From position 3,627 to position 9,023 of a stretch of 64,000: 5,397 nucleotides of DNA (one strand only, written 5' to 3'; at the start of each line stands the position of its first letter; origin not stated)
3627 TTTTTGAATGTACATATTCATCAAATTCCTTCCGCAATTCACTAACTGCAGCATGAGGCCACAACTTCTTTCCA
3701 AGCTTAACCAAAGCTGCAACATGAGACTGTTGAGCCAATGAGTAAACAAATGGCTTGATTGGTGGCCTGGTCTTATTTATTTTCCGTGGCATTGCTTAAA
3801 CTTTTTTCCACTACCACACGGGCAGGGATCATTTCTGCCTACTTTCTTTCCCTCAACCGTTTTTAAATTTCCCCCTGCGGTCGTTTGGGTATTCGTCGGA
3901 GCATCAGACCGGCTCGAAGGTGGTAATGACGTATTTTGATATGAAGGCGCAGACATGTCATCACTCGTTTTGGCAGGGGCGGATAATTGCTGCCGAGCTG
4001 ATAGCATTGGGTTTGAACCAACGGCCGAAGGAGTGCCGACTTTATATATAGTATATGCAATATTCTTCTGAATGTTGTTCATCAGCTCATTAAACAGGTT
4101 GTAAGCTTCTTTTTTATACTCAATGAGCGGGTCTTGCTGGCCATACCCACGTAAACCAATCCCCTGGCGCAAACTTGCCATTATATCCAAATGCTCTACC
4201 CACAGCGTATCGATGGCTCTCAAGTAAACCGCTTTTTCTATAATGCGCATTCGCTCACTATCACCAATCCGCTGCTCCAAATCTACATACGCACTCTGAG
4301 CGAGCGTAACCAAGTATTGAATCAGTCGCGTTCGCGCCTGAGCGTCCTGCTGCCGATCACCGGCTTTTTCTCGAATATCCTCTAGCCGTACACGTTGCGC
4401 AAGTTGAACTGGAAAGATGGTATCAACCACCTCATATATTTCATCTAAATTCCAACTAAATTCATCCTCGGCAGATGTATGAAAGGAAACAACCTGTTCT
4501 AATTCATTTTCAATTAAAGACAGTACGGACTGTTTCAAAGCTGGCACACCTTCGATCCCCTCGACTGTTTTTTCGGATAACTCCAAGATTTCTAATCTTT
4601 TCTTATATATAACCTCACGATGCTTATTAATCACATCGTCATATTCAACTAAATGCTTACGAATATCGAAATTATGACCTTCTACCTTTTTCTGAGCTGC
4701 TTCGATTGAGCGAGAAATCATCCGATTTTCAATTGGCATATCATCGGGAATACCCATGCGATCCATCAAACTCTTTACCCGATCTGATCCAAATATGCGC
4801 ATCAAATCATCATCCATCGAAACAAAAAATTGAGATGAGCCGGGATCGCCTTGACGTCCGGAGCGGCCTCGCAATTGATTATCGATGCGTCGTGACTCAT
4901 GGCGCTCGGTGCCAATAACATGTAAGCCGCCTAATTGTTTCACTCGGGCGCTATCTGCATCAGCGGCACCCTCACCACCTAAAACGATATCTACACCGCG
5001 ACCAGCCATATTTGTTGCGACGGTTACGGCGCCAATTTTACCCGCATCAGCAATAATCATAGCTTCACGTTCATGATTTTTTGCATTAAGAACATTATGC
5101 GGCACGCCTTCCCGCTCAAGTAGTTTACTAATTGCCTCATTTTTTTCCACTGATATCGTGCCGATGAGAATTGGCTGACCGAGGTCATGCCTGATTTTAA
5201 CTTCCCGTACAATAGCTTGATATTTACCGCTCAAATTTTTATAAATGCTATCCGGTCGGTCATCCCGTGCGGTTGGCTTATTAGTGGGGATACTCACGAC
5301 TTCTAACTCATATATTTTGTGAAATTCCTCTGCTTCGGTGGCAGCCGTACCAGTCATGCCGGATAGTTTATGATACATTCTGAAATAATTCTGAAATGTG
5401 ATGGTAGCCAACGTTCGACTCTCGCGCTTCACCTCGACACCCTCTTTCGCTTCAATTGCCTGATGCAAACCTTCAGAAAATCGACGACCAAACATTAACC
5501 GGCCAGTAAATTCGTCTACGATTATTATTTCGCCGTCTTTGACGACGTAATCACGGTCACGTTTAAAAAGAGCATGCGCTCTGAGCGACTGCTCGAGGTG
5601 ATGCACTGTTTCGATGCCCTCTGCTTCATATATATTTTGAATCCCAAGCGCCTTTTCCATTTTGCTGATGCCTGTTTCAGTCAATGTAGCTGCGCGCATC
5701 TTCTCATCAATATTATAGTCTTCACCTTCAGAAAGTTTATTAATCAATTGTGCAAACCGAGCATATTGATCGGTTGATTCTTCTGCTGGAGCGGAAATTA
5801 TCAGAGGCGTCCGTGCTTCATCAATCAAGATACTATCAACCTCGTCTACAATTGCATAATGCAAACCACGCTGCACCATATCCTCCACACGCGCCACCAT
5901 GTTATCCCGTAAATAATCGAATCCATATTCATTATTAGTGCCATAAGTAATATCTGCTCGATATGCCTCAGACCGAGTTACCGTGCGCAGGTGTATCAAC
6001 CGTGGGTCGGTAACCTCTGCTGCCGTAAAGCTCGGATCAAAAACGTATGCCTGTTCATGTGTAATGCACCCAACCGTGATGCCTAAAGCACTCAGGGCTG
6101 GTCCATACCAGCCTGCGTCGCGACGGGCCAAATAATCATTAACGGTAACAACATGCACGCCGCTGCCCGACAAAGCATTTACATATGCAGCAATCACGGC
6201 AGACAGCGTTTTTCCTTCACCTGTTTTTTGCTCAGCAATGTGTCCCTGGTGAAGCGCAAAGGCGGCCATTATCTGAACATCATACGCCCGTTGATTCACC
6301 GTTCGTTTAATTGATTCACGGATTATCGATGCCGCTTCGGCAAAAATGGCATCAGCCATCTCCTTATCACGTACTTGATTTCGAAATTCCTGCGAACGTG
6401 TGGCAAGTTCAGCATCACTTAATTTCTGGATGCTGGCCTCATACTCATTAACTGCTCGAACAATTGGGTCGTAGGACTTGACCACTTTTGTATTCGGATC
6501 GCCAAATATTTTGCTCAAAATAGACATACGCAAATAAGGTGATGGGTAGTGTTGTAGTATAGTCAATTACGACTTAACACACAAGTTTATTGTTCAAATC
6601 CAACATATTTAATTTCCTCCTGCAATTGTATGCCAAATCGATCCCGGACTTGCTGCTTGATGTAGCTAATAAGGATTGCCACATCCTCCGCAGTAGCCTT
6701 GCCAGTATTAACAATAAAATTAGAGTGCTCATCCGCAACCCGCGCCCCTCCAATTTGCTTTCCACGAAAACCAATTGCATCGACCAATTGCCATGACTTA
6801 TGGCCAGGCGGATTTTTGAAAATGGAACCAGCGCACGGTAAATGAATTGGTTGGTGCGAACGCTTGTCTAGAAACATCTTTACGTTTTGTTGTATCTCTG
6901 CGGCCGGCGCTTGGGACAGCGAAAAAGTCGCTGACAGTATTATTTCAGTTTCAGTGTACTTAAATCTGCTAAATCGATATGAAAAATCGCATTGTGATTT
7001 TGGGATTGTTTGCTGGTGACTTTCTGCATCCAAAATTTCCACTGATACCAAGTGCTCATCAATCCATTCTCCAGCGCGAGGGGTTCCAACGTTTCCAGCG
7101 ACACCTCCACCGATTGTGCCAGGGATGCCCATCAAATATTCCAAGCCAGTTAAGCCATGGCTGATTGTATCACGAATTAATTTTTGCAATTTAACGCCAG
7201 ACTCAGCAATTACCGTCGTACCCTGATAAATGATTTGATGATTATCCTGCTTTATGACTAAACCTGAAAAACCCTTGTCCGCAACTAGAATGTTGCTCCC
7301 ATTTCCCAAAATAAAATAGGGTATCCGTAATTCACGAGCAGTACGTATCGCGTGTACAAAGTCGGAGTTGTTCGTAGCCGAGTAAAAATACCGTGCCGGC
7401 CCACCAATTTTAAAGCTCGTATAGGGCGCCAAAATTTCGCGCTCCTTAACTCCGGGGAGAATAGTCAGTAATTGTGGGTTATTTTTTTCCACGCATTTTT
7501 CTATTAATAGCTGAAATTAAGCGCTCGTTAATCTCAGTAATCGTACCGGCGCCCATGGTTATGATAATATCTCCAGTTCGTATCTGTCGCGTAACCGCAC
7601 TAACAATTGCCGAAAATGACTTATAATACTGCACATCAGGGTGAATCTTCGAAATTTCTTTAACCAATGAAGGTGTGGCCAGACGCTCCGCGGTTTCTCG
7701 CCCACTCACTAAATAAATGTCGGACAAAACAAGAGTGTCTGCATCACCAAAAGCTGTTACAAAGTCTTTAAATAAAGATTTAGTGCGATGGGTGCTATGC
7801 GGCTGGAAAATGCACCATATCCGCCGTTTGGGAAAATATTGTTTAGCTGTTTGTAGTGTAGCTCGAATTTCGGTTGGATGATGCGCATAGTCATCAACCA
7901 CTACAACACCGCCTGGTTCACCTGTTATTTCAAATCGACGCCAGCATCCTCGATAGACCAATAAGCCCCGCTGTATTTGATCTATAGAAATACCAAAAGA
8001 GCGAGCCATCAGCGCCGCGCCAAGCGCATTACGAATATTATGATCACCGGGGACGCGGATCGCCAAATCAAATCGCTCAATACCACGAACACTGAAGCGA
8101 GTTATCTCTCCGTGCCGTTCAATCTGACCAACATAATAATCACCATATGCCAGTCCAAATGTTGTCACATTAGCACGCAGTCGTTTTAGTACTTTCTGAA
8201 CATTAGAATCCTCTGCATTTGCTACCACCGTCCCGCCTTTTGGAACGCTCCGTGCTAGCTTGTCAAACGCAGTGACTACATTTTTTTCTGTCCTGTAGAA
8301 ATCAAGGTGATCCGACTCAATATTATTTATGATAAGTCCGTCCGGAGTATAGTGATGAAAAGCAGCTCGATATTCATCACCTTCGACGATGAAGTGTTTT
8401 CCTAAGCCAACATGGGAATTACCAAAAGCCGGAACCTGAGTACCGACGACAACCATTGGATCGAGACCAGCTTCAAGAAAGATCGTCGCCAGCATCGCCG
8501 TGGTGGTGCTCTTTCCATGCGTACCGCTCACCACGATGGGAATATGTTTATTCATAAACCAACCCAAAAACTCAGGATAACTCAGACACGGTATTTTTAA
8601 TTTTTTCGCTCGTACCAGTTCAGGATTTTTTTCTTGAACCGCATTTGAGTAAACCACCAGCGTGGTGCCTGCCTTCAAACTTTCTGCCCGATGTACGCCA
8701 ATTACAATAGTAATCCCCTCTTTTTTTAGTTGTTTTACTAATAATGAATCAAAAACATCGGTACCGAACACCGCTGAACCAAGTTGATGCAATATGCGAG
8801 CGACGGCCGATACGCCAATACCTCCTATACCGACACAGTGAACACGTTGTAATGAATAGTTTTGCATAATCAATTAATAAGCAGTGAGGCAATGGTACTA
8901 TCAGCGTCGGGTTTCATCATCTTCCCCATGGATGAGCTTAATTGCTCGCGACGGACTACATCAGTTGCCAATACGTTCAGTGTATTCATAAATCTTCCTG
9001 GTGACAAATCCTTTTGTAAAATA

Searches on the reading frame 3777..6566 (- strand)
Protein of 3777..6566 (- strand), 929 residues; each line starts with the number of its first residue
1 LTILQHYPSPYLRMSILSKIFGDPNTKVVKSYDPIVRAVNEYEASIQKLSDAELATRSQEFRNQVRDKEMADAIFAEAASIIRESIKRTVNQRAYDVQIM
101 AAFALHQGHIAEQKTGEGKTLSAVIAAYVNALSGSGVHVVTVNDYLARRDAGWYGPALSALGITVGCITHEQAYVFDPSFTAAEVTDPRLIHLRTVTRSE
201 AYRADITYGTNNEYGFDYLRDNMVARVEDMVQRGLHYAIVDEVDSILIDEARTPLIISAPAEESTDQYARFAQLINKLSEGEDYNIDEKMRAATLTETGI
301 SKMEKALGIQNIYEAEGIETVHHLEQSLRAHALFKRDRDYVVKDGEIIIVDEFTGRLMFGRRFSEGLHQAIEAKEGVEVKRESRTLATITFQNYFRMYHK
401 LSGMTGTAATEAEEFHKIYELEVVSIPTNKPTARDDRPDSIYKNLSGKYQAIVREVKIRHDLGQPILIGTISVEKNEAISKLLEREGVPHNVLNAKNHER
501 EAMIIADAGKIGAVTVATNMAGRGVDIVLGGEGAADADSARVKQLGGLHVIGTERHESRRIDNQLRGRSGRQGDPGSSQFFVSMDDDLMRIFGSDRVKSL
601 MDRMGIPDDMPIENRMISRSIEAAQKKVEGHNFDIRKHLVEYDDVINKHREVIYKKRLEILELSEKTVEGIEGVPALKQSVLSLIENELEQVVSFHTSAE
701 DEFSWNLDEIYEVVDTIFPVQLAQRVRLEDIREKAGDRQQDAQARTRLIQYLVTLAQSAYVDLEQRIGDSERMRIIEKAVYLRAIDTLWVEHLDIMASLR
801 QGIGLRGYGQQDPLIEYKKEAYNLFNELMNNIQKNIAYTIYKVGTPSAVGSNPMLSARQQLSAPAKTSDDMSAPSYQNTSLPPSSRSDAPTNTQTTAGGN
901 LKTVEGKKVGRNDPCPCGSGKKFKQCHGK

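Call 10: search_protein_families(library=pfam, proteins=[window:3777-6566:-], max_evalue=0.00001)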
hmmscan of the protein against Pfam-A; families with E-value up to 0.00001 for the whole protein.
window:3777-6566:- (929 aa): 5 families
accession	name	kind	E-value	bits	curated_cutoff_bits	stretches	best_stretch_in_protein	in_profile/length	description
PF07517.20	SecA_DEAD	-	2.8e-116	388.3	24.6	1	18-416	2-290/290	SecA DEAD-like domain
PF21090.3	P-loop_SecA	-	2.3e-79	266.2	27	2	431-536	1-106/205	SecA P-loop domain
PF07516.18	SecA_SW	-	1.2e-58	199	26.7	1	611-843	1-199/200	SecA Wing and Scaffold domain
PF01043.26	SecA_PP_bind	-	9.3e-43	145.7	23.5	1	264-372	2-110/110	SecA preprotein cross-linking domain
PF02810.21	SEC-C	-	2.7e-10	40.3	20.4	1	911-929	1-19/19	SEC-C motif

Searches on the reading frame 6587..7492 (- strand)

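Call 10: search_protein_families(library=pfam, proteins=[window:6587-7492:-], max_evalue=0.00001)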
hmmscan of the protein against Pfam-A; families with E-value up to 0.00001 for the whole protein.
window:6587-7492:- (301 aa): 2 families
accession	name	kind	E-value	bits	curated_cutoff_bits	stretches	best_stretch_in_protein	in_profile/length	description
PF02873.21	MurB_C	-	1.1e-31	109.3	27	1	199-297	1-99/99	UDP-N-acetylenolpyruvoylglucosamine reductase, C-terminal domain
PF01565.28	FAD_binding_4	-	3.6e-16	59.6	26.4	1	36-159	4-134/139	FAD binding domain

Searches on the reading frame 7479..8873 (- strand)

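Call 10: search_protein_families(library=pfam, proteins=[window:7479-8873:-], max_evalue=0.00001)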
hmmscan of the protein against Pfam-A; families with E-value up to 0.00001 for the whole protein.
window:7479-8873:- (464 aa): 3 families
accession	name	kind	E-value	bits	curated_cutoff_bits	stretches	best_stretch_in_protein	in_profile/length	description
PF08245.18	Mur_ligase_M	-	1.2e-24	87.8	24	1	115-289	1-199/200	Mur ligase middle domain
PF02875.26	Mur_ligase_C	-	2.3e-24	87.1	28.4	1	312-443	1-127/127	Mur ligase, glutamate ligase domain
PF01225.30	Mur_ligase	-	2.6e-22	79.4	21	1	11-109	2-93/95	Mur ligase family, catalytic domain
